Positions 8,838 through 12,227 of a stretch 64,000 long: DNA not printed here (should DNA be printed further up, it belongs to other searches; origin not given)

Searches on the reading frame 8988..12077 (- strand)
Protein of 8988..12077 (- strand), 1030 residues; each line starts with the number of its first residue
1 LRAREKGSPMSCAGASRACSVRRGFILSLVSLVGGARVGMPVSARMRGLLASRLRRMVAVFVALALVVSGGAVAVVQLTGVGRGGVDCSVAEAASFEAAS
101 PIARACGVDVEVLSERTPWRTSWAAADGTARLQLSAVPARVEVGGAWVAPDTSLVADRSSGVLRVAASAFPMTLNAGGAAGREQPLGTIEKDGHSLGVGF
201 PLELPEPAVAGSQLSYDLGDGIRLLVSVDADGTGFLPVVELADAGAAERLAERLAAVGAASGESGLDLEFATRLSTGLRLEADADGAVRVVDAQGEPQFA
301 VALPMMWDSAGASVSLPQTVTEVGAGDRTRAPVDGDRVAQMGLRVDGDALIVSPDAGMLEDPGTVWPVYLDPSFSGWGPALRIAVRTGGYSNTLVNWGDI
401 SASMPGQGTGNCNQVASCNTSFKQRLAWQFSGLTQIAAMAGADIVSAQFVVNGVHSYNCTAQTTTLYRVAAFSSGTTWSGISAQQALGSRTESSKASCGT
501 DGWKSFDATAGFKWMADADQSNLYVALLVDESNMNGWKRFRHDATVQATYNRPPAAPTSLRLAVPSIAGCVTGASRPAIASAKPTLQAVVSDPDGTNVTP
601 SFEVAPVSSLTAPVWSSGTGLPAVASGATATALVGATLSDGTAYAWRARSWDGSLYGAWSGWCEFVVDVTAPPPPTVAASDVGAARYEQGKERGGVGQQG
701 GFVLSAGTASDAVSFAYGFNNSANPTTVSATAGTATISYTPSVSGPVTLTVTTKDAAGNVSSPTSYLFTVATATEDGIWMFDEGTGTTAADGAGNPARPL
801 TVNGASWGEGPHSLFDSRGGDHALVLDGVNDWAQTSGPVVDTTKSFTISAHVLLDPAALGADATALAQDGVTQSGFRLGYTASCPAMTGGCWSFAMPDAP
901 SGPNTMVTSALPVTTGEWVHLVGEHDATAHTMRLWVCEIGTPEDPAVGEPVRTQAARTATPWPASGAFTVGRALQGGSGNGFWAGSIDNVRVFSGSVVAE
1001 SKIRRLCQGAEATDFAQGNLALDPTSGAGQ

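Call 46: search_protein_families(library=pfam, proteins=[window:8988-12077:-], max_evalue=0.01)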
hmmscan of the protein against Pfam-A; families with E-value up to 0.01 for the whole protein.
window:8988-12077:- (1030 aa): 2 families
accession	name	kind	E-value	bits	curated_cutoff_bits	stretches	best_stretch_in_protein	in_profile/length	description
PF13385.13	Laminin_G_3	-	1.8e-12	48.1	27.6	1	827-997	1-145/151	Concanavalin A-like lectin/glucanases superfamily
PF19077.6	Big_13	-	0.0028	18.5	27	0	702-770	31-100/102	Bacterial Ig-like domain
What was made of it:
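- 8988..12077 (-): Upstream 1030-aa ORF (stop codon 8985-8987) with Big_13 and Laminin_G_3 domains. Its stop codon overlaps the Rhs ATG (CAATGA). It is probably a surface or adhesion accessory protein of the operon. Pfam Laminin_G_3 E 1.8e-12 (call 46).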
